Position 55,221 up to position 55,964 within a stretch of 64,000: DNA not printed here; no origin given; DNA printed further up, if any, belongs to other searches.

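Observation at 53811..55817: Wzc/BY-kinase fused to a C-terminal excisionase/MerR-like DNA-binding domain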

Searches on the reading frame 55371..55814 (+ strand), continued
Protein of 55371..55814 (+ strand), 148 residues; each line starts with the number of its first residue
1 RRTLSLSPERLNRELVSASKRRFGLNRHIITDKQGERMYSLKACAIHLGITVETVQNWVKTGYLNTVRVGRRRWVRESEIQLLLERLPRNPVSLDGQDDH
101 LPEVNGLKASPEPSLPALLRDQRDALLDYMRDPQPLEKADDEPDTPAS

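Call 64: find_homologous_proteins(query=P0251, max_evalue=1e-20)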
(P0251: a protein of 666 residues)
Query P0251 (666 aa): 268 proteins with E <= 1e-20 among 8000 candidates; the best 120 are listed.
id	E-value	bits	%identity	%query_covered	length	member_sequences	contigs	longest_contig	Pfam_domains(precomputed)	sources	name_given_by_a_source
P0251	0.0e+0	1467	100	100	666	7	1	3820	PF12728.14,PF10609.16,PF01656.30,PF13614.13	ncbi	-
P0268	7.4e-202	690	54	91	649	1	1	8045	PF10609.16,PF01656.30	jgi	jgi:capsular exopolysaccharide synthesis family protein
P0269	3.8e-195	668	52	91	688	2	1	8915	PF12728.14,PF01656.30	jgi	jgi:capsular exopolysaccharide synthesis family protein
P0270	6.2e-193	661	54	91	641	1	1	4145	PF12728.14,PF10609.16,PF01656.30,PF13614.13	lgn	-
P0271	4.6e-192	658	51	91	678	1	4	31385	PF12728.14,PF10609.16,PF01656.30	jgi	jgi:capsular exopolysaccharide synthesis family protein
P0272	1.6e-190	653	52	91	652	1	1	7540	PF12728.14,PF10609.16,PF01656.30,PF13614.13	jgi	jgi:capsular exopolysaccharide synthesis family protein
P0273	5.1e-189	648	53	91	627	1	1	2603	PF12728.14,PF10609.16,PF01656.30,PF13614.13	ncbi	-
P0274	3.2e-188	645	52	91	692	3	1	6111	PF12728.14,PF10609.16,PF01656.30,PF13614.13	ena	-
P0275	4.0e-187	642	50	91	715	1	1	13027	PF12728.14,PF01656.30,PF13614.13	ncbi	-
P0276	5.8e-185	635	51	91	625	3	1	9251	PF12728.14,PF10609.16,PF01656.30,PF13614.13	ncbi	-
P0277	1.2e-181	624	50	91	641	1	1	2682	PF12728.14,PF01656.30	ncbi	-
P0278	6.7e-181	621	51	91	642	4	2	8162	PF12728.14,PF10609.16,PF01656.30,PF13614.13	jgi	jgi:succinoglycan biosynthesis transport protein ExoP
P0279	6.3e-178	611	50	91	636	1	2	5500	PF12728.14,PF01656.30,PF13614.13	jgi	jgi:capsular exopolysaccharide synthesis family protein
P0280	2.8e-177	609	49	91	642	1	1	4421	PF12728.14,PF10609.16,PF01656.30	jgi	jgi:succinoglycan biosynthesis transport protein ExoP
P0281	1.3e-158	548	46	89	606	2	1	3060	PF12728.14,PF10609.16,PF01656.30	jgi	jgi:succinoglycan biosynthesis transport protein ExoP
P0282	2.7e-158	547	49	91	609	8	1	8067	PF12728.14,PF01656.30,PF13614.13,PF13338.13,PF13807.12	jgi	-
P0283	9.9e-158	545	47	89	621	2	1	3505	PF12728.14,PF01656.30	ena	-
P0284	3.7e-157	543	46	88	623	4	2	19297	PF12728.14,PF10609.16,PF01656.30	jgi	jgi:succinoglycan biosynthesis transport protein ExoP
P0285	7.8e-157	542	46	89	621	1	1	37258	PF12728.14,PF01656.30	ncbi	-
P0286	2.2e-156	540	45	88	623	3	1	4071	PF12728.14,PF10609.16,PF01656.30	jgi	jgi:succinoglycan biosynthesis transport protein ExoP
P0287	3.9e-156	539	48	91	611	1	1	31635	PF12728.14,PF01656.30,PF13614.13,PF13338.13,PF13807.12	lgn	-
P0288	7.6e-156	538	48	89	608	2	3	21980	PF12728.14,PF10609.16,PF01656.30,PF13614.13,PF13807.12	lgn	-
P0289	1.5e-155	537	47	89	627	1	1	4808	PF12728.14,PF02706.21,PF01656.30,PF13614.13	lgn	-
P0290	2.8e-155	537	48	91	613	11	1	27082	PF12728.14,PF01656.30,PF13614.13,PF13807.12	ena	-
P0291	3.1e-155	536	48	91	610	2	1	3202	PF12728.14,PF01656.30,PF13614.13,PF13807.12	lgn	-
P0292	5.5e-155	536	46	90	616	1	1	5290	PF12728.14,PF02706.21,PF01656.30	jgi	jgi:capsular exopolysaccharide synthesis family protein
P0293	6.9e-155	535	48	89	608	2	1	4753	PF12728.14,PF10609.16,PF01656.30,PF13807.12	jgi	-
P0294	1.9e-154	534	43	92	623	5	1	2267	PF12728.14,PF02706.21,PF10609.16,PF01656.30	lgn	-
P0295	2.7e-153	530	51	76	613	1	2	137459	PF12728.14,PF01656.30,PF13614.13,PF13807.12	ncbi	-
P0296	1.3e-149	518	43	90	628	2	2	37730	PF12728.14,PF01656.30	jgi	jgi:succinoglycan biosynthesis transport protein ExoP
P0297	2.7e-149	517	45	89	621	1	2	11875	PF12728.14,PF02706.21,PF10609.16,PF01656.30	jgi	jgi:capsular exopolysaccharide synthesis family protein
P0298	1.5e-148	514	46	90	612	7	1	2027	PF12728.14,PF01656.30,PF13614.13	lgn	-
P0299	2.5e-148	514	43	89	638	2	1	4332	PF12728.14,PF02706.21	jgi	-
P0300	1.8e-145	504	44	89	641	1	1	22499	PF12728.14,PF02706.21,PF10609.16,PF01656.30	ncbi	-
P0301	4.7e-145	503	44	89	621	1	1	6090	PF12728.14,PF02706.21,PF10609.16,PF01656.30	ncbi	-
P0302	4.1e-143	496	44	94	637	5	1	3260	PF12728.14,PF01656.30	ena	-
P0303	3.1e-142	493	42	88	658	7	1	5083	PF12728.14,PF02706.21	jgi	jgi:capsular exopolysaccharide synthesis family protein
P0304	8.2e-142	492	44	89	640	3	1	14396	PF12728.14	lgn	-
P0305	1.7e-141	491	43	89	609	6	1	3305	PF12728.14,PF10609.16,PF01656.30,PF13614.13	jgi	jgi:capsular exopolysaccharide synthesis family protein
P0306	3.3e-141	490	43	94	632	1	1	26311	PF12728.14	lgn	-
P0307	1.5e-140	488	42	91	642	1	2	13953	PF12728.14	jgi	jgi:capsular exopolysaccharide synthesis family protein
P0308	2.5e-140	487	44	91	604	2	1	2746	PF12728.14,PF10609.16,PF01656.30,PF13614.13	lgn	-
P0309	3.0e-140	487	43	91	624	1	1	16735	PF12728.14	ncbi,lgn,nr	ncbi:MAG: polysaccharide biosynthesis tyrosine autokinase [Anaerolineae bacterium]|nr:polysaccharide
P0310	1.8e-139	484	43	90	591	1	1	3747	PF12728.14,PF10609.16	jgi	jgi:succinoglycan biosynthesis transport protein ExoP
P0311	1.8e-139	484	43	90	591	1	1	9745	PF12728.14,PF10609.16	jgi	jgi:succinoglycan biosynthesis transport protein ExoP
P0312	2.1e-138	481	44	89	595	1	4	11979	PF12728.14,PF10609.16,PF01656.30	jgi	jgi:succinoglycan biosynthesis transport protein ExoP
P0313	2.7e-138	480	44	90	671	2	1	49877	PF12728.14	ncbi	-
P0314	4.3e-138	480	43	89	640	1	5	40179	PF12728.14,PF02706.21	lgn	-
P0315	7.9e-138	479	42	89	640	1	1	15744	PF12728.14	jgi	jgi:non-specific protein-tyrosine kinase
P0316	1.2e-137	478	44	91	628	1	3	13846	PF12728.14,PF01656.30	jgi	jgi:capsular exopolysaccharide synthesis family protein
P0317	1.2e-137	478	42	89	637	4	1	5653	PF12728.14,PF02706.21,PF10609.16,PF01656.30,PF13614.13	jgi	-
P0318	1.4e-137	478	43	90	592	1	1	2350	PF12728.14,PF10609.16,PF01656.30,PF13614.13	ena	-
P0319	2.4e-137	477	43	91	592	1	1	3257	PF12728.14,PF10609.16,PF01656.30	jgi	jgi:succinoglycan biosynthesis transport protein ExoP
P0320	2.6e-137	477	43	91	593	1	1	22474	PF12728.14,PF02706.21,PF10609.16,PF01656.30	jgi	jgi:succinoglycan biosynthesis transport protein ExoP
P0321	9.6e-137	475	42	91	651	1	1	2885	PF12728.14,PF13614.13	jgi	jgi:capsular exopolysaccharide synthesis family protein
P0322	1.5e-136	475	43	89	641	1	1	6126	PF12728.14,PF02706.21,PF01656.30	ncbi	-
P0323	1.5e-136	475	42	89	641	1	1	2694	PF12728.14,PF01656.30,PF13614.13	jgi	jgi:capsular exopolysaccharide synthesis family protein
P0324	2.0e-136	474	44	90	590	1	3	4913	PF12728.14,PF10609.16,PF01656.30,PF13614.13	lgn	-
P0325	8.0e-136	472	45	89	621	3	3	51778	PF12728.14,PF10609.16,PF01656.30,PF21531.4,PF13614.13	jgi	-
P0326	1.2e-135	472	43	90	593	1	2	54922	PF12728.14,PF10609.16,PF01656.30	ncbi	-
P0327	1.9e-135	471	42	90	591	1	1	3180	PF12728.14,PF10609.16,PF01656.30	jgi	jgi:succinoglycan biosynthesis transport protein ExoP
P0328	2.2e-135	471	42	90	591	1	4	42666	PF12728.14,PF10609.16,PF01656.30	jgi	jgi:succinoglycan biosynthesis transport protein ExoP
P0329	2.8e-135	471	42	90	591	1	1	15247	PF12728.14,PF10609.16,PF01656.30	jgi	jgi:succinoglycan biosynthesis transport protein ExoP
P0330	3.1e-135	470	43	89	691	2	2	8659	PF12728.14,PF14520.13,PF14229.13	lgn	-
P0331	5.3e-135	470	42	88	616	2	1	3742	PF12728.14,PF01656.30,PF13614.13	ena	-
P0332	5.4e-135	470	42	90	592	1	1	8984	PF12728.14,PF10609.16,PF01656.30,PF13338.13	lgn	-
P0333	1.4e-134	468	42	90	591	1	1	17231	PF12728.14,PF10609.16,PF01656.30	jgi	jgi:succinoglycan biosynthesis transport protein ExoP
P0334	1.5e-134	468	42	93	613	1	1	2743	PF12728.14,PF02706.21,PF10609.16,PF01656.30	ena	-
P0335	1.7e-134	468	42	90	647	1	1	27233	PF12728.14,PF13614.13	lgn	-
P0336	2.0e-134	468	44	90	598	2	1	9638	PF12728.14,PF10609.16,PF01656.30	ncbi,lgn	-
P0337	2.4e-134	467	41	92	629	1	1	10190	PF12728.14,PF10609.16,PF01656.30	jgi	jgi:capsular exopolysaccharide synthesis family protein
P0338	2.5e-134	467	43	89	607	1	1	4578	PF12728.14,PF01656.30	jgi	jgi:capsular exopolysaccharide synthesis family protein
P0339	1.3e-133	465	42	90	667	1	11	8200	PF12728.14,PF02706.21,PF01656.30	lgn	-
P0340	1.8e-133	465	42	91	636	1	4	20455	PF12728.14,PF02706.21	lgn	-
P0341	1.9e-133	464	43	91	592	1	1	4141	PF12728.14,PF02706.21,PF10609.16,PF01656.30,PF13614.13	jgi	jgi:succinoglycan biosynthesis transport protein ExoP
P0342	5.7e-133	463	42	90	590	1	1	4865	PF12728.14,PF02706.21,PF10609.16,PF01656.30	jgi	jgi:succinoglycan biosynthesis transport protein ExoP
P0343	6.1e-133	463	43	90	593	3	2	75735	PF12728.14,PF10609.16,PF01656.30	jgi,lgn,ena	-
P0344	6.5e-133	463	42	90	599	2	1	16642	PF12728.14,PF10609.16,PF01656.30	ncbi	-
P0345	1.2e-132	462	42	90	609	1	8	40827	PF12728.14,PF10609.16,PF01656.30,PF13614.13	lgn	-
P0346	1.4e-132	462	43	90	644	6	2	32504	PF12728.14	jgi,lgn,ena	jgi:non-specific protein-tyrosine kinase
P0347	1.5e-132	461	41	90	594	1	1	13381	PF12728.14,PF10609.16,PF01656.30,PF13614.13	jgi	-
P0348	2.6e-132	461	43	92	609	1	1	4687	PF12728.14,PF10609.16,PF01656.30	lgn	-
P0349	5.0e-132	460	41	90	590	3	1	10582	PF12728.14,PF10609.16,PF01656.30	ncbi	-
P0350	6.7e-132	459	42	89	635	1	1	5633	PF12728.14,PF10609.16,PF01656.30,PF13614.13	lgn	-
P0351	8.5e-132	459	43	90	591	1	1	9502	PF12728.14,PF10609.16,PF01656.30,PF13614.13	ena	-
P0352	1.1e-131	459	42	90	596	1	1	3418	PF12728.14,PF01656.30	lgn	-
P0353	1.7e-131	458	42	91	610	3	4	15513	PF12728.14,PF01656.30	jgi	jgi:succinoglycan biosynthesis transport protein ExoP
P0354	1.9e-131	458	43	90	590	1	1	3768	PF12728.14,PF10609.16,PF01656.30,PF13614.13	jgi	jgi:capsular exopolysaccharide synthesis family protein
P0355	2.2e-131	458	41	91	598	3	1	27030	PF12728.14,PF10609.16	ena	-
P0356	2.3e-131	458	43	90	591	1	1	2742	PF12728.14,PF10609.16,PF01656.30,PF13614.13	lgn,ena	-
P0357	2.6e-131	457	42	92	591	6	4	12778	PF12728.14,PF10609.16,PF01656.30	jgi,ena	-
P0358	3.2e-131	457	43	91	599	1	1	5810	PF12728.14,PF10609.16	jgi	-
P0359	6.3e-131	456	42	91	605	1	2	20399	PF12728.14,PF01656.30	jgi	jgi:capsular exopolysaccharide synthesis family protein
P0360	7.0e-131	456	42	94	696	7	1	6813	PF12728.14,PF10609.16,PF01656.30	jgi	jgi:succinoglycan biosynthesis transport protein ExoP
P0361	9.4e-131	456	42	90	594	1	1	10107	PF12728.14,PF10609.16,PF01656.30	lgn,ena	-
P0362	9.6e-131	456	42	90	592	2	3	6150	PF12728.14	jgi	jgi:succinoglycan biosynthesis transport protein ExoP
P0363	1.2e-130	455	42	92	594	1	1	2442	PF12728.14,PF10609.16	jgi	jgi:succinoglycan biosynthesis transport protein ExoP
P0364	2.1e-130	454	42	91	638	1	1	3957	PF12728.14,PF01656.30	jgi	jgi:capsular exopolysaccharide synthesis family protein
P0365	5.7e-130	453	42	92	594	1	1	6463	PF12728.14,PF10609.16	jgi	jgi:succinoglycan biosynthesis transport protein ExoP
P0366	6.0e-130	453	43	90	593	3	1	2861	PF12728.14,PF10609.16,PF01656.30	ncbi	-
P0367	6.6e-130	453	41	90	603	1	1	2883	PF12728.14,PF10609.16,PF01656.30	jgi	-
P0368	9.3e-130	452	42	90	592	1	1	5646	PF12728.14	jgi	jgi:succinoglycan biosynthesis transport protein ExoP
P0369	1.6e-129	451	42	90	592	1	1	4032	PF12728.14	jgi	jgi:succinoglycan biosynthesis transport protein ExoP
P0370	1.7e-129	451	42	91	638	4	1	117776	PF12728.14,PF01656.30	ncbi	-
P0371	1.9e-129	451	42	92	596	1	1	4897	PF12728.14,PF02706.21,PF10609.16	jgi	jgi:succinoglycan biosynthesis transport protein ExoP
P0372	3.3e-129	450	42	91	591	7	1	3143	PF12728.14,PF10609.16,PF01656.30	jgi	jgi:polysaccharide biosynthesis transport protein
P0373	3.9e-129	450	41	98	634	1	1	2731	PF12728.14,PF10609.16,PF01656.30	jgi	jgi:succinoglycan biosynthesis transport protein ExoP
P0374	4.7e-129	450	42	90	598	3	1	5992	PF12728.14,PF10609.16,PF01656.30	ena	-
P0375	5.9e-129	450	42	90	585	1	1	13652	PF12728.14,PF10609.16,PF01656.30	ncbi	-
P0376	2.4e-128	448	40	98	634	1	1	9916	PF12728.14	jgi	jgi:succinoglycan biosynthesis transport protein ExoP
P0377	3.4e-128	447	42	90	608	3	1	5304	PF12728.14,PF10609.16,PF01656.30,PF13614.13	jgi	-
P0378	5.7e-128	446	40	90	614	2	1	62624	PF12728.14,PF10609.16,PF01656.30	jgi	-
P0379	9.2e-128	446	41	92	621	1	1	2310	PF12728.14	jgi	jgi:succinoglycan biosynthesis transport protein ExoP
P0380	3.7e-127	444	42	91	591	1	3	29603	PF12728.14,PF02706.21,PF01656.30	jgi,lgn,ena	-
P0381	4.6e-127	443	40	91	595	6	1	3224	PF12728.14,PF10609.16,PF01656.30,PF13614.13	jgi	jgi:succinoglycan biosynthesis transport protein ExoP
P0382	6.1e-127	443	42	91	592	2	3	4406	PF12728.14,PF10609.16,PF01656.30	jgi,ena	-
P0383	7.8e-127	443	42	88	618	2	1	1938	PF12728.14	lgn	-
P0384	9.9e-127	442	41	90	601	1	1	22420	PF12728.14,PF10609.16,PF01656.30,PF13614.13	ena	-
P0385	4.1e-126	440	42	90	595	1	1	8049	PF12728.14,PF02706.21,PF10609.16,PF01656.30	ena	-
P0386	4.3e-126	440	42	90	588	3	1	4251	PF12728.14,PF10609.16,PF01656.30,PF13614.13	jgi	-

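Call 65: list_cluster_members(proteins=[P0251, P0275, P0285, P0295, P0300, P0313, P0326, P0344, P0370, P0375])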
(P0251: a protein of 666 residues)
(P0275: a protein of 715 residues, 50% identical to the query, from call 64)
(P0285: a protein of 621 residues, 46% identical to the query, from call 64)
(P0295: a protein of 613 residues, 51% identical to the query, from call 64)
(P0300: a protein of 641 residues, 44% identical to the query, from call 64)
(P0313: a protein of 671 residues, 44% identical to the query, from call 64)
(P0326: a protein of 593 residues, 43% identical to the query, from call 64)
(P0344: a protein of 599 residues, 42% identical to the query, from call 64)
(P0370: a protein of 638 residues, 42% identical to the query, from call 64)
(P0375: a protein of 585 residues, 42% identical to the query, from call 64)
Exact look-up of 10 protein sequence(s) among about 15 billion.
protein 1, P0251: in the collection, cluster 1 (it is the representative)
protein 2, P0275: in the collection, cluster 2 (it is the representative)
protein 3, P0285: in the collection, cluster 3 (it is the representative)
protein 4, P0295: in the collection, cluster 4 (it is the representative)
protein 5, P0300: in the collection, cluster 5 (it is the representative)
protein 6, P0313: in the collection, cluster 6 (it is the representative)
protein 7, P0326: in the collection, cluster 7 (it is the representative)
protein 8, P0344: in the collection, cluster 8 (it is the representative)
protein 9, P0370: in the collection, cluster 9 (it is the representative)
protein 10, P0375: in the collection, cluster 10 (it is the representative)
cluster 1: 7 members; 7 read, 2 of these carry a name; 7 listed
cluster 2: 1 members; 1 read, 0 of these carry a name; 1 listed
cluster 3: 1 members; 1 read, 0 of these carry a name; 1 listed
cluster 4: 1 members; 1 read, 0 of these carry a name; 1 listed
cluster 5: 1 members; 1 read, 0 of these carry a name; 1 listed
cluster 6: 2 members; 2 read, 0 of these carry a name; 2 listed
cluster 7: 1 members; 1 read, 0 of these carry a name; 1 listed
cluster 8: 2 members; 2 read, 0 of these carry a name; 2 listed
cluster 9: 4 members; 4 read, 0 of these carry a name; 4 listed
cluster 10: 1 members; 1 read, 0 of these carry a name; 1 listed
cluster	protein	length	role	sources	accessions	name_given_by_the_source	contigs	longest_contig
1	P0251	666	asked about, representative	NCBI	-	-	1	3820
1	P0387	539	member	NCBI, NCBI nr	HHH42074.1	MAG TPA: polysaccharide biosynthesis tyrosine autokinase, partial [Chloroflexi bacterium] | polysaccharide biosynthesis tyrosine autokinase [Chloroflexota bacterium]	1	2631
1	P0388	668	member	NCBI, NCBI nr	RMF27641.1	MAG: polysaccharide biosynthesis tyrosine autokinase [Chloroflexi bacterium] | MAG: polysaccharide biosynthesis tyrosine autokinase [Chloroflexota bacterium]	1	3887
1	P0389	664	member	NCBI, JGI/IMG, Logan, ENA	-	-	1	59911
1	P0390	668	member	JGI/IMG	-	-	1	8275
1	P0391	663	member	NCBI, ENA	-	-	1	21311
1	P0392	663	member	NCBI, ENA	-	-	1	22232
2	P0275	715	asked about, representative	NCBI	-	-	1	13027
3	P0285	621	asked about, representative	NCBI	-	-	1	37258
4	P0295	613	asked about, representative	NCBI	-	-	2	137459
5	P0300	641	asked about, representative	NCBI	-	-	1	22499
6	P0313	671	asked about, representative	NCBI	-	-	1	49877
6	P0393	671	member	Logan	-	-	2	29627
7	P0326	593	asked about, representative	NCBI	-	-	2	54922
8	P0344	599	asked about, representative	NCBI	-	-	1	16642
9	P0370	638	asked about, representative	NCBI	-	-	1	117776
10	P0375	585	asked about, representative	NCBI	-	-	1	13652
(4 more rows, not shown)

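Call 66: find_encoding_contigs(protein=P0370, flank=9000, max_places=1)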
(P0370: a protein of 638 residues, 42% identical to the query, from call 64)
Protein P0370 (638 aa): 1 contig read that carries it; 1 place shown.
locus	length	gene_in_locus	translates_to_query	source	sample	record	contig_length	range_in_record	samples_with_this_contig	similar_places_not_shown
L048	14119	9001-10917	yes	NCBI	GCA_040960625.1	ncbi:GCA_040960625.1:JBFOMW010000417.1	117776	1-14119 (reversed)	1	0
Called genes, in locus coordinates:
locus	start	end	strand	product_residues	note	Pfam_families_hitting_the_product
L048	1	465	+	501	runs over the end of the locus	PF11028:TMEM260_N, PF28495:TMEM260_2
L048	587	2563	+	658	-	PF13196:DUF4012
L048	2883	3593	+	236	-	PF00072:Response_reg, PF00486:Trans_reg_C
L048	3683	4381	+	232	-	PF00072:Response_reg, PF00486:Trans_reg_C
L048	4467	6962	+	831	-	PF00072:Response_reg, PF01590:GAF, PF13185:GAF_2, PF13492:GAF_3, PF01590:GAF, PF13185:GAF_2, PF13492:GAF_3, PF00989:PAS, +5 more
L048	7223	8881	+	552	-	PF04055:Radical_SAM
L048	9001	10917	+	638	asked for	PF01656:CbiA, PF12728:HTH_17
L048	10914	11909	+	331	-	PF00288:GHMP_kinases_N, PF08544:GHMP_kinases_C (weak)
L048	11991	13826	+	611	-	PF04932:Wzy_C, PF00515:TPR_1 (faint), PF07719:TPR_2 (faint), PF13432:TPR_16 (faint), PF14559:TPR_19 (weak)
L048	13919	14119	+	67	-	?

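Call 67: find_encoding_contigs(protein=P0295, flank=9000, max_places=1)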
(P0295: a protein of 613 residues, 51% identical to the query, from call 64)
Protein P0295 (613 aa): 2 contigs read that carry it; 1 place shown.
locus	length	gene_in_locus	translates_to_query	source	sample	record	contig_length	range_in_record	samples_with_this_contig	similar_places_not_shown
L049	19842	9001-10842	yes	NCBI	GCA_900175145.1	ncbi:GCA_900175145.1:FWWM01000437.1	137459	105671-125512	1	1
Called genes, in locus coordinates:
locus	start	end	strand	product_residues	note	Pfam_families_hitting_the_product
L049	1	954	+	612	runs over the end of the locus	PF13522:GATase_6, PF13537:GATase_7, PF01380:SIS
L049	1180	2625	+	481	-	PF00478:IMPDH, PF00571:CBS, PF01070:FMN_dh, PF00977:His_biosynth (faint), PF03060:NMO (weak)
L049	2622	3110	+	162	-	PF02308:MgtC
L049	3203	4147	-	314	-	PF01073:3Beta_HSD, PF01370:Epimerase, PF02719:Polysacc_synt_2, PF04321:RmlD_sub_bind, PF13460:NAD_binding_10, PF16363:GDP_Man_Dehyd, PF07993:NAD_binding_4 (weak)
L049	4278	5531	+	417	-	-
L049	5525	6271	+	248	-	-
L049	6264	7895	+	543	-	PF01209:Ubie_methyltran, PF05175:MTS (weak), PF13489:Methyltransf_23, PF08241:Methyltransf_11, PF08242:Methyltransf_12, PF13649:Methyltransf_25, PF13847:Methyltransf_31, PF00756:Esterase, +1 more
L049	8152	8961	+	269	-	PF00072:Response_reg, PF00486:Trans_reg_C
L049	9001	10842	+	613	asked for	PF01656:CbiA (faint), PF13807:GNVR, PF13614:AAA_31 (weak), PF12728:HTH_17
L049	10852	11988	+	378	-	PF01073:3Beta_HSD, PF01370:Epimerase, PF02719:Polysacc_synt_2, PF05368:NmrA, PF13460:NAD_binding_10, PF16363:GDP_Man_Dehyd, PF01370:Epimerase, PF16363:GDP_Man_Dehyd, +3 more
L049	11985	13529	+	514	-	PF01943:Polysacc_synt, PF13440:Polysacc_synt_3 (weak)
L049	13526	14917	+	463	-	PF13439:Glyco_transf_4, PF13579:Glyco_trans_4_4, PF20706:GT4-conflict (weak), PF00534:Glycos_transf_1, PF13692:Glyco_trans_1_4, PF13524:Glyco_trans_1_2 (weak)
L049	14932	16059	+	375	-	PF13439:Glyco_transf_4, PF13579:Glyco_trans_4_4, PF20706:GT4-conflict, PF00534:Glycos_transf_1, PF13692:Glyco_trans_1_4, PF13524:Glyco_trans_1_2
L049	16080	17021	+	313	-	PF00535:Glycos_transf_2, PF13641:Glyco_tranf_2_3, PF13632:Glyco_trans_2_3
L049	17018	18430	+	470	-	PF04932:Wzy_C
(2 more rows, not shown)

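Call 76: search_protein_families(library=pfam, alignment_id=A3, max_evalue=0.01)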
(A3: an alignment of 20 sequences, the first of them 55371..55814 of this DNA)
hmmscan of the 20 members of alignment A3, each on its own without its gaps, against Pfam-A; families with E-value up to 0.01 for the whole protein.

A. member 1, window:55371-55814:+ (148 aa): 2 families
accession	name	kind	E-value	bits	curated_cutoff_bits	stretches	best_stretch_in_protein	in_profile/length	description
PF12728.13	HTH_17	-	3.5e-06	27.6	27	1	47-86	10-49/51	Helix-turn-helix domain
PF07825.17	Exc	-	0.0025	18.2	23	1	52-93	19-62/77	Excisionase-like protein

B. families by the number of members that match (of 20 scanned): 12 families
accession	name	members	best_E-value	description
PF12728.13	HTH_17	19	1.9e-09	Helix-turn-helix domain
PF13411.12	MerR_1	7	0.00019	MerR HTH family regulatory protein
PF13518.12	HTH_28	5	0.00025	Helix-turn-helix domain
PF13542.12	HTH_Tnp_ISL3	3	0.00087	Helix-turn-helix domain of transposase family ISL3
PF00376.29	MerR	3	0.0011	MerR family regulatory protein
PF13384.12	HTH_23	3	0.0014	Homeodomain-like domain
PF08281.18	Sigma70_r4_2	3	0.0036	Sigma-70, region 4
PF07825.17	Exc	2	0.0025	Excisionase-like protein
PF21531.3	Rv2175c_wHTH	1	0.0015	DNA-binding protein Rv2175c, wHTH domain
PF20987.3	I-TevI_DNA-bd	1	0.004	Intron-encoded endonuclease 1, DNA-binding domain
PF13338.12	AbiEi_4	1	0.0044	Transcriptional regulator, AbiEi antitoxin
PF07453.19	NUMOD1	1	0.0091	NUMOD1 domain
